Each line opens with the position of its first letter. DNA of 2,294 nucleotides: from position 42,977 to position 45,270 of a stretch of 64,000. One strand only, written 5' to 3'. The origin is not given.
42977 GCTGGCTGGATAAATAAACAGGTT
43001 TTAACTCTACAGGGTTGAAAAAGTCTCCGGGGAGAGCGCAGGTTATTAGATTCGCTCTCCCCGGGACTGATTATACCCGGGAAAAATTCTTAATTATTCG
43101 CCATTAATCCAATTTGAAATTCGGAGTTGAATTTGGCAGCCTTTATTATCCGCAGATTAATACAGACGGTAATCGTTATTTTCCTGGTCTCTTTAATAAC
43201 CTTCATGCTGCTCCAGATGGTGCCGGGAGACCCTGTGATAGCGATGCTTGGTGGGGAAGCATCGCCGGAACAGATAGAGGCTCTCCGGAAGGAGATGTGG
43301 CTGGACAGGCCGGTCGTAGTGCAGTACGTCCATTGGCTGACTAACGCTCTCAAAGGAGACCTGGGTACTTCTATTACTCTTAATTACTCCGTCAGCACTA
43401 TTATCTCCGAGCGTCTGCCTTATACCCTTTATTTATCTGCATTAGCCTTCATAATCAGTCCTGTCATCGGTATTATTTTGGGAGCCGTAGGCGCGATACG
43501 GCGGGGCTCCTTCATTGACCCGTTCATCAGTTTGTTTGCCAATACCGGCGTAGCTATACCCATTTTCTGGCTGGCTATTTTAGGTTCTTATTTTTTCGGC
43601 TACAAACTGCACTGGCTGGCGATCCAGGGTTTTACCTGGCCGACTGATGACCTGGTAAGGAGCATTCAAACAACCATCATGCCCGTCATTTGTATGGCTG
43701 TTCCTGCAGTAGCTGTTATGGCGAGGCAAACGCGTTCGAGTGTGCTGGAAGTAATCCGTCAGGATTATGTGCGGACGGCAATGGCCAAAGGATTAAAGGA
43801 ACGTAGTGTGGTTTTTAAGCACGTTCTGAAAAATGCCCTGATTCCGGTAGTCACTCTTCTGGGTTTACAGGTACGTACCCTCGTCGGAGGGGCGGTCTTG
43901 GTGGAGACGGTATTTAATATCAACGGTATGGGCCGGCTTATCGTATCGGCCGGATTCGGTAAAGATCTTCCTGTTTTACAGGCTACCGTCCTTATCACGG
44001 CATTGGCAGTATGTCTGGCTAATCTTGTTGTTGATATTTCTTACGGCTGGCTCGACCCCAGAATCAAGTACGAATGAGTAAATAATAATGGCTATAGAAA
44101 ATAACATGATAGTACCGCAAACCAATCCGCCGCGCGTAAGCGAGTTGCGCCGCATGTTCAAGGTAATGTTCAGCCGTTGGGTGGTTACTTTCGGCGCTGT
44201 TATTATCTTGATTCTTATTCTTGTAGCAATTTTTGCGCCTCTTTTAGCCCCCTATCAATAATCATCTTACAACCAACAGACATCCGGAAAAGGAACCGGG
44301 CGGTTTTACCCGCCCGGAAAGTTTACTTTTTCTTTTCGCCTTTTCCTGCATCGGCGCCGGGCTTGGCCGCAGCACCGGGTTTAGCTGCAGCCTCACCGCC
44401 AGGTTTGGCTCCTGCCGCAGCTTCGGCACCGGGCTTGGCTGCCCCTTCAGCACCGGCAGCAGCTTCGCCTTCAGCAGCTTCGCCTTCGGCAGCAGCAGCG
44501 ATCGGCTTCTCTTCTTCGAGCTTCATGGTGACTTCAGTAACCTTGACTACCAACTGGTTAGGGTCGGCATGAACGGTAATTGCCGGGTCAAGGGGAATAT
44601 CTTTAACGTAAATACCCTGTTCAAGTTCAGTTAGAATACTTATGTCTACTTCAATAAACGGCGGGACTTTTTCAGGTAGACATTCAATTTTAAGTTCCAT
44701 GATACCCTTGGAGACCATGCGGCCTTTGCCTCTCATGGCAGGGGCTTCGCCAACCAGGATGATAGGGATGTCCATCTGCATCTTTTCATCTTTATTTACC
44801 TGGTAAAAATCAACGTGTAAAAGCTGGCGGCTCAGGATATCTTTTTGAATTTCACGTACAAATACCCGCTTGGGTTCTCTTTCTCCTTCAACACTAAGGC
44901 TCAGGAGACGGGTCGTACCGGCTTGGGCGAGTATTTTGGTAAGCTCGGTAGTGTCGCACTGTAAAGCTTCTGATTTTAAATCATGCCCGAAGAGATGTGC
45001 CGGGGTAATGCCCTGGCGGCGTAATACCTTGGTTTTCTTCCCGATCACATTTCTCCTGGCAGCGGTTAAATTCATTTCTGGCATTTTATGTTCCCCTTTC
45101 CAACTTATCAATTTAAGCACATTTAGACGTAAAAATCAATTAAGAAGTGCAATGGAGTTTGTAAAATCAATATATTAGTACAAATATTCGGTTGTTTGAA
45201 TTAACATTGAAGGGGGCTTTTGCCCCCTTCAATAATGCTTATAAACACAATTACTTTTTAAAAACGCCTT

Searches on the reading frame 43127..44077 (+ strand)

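Call 9: search_protein_families(library=pfam, proteins=[window:43127-44077:+], max_evalue=0.00001)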
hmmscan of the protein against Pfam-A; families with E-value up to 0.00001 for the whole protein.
window:43127-44077:+ (316 aa): 2 families
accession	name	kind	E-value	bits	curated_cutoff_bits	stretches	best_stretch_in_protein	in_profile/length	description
PF00528.27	BPD_transp_1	-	1.7e-41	142.4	26.4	1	115-314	1-183/184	Binding-protein-dependent transport system inner membrane component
PF19300.4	BPD_transp_1_N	-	3e-19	69.7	23.8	1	5-103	3-113/114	Binding-prot-dependent transport system membrane comp, N-term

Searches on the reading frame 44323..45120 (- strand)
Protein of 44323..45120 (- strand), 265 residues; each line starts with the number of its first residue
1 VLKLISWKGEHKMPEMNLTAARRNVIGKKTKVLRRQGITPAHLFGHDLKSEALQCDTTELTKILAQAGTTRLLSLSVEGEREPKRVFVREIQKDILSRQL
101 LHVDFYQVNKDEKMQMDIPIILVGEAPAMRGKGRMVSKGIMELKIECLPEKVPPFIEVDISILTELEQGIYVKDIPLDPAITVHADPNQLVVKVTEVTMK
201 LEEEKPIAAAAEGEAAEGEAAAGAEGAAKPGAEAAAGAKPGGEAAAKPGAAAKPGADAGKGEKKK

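Call 9: search_protein_families(library=pfam, proteins=[window:44323-45120:-], max_evalue=0.00001)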
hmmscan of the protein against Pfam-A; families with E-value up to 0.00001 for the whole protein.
window:44323-45120:- (265 aa): 2 families
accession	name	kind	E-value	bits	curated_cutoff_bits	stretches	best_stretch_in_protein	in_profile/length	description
PF14693.11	Ribosomal_TL5_C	-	2.4e-18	66.7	27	1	113-196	1-82/84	Ribosomal protein TL5, C-terminal domain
PF01386.24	Ribosomal_L25p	-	1.5e-16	61.1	23.6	1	18-105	1-82/82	Ribosomal L25p family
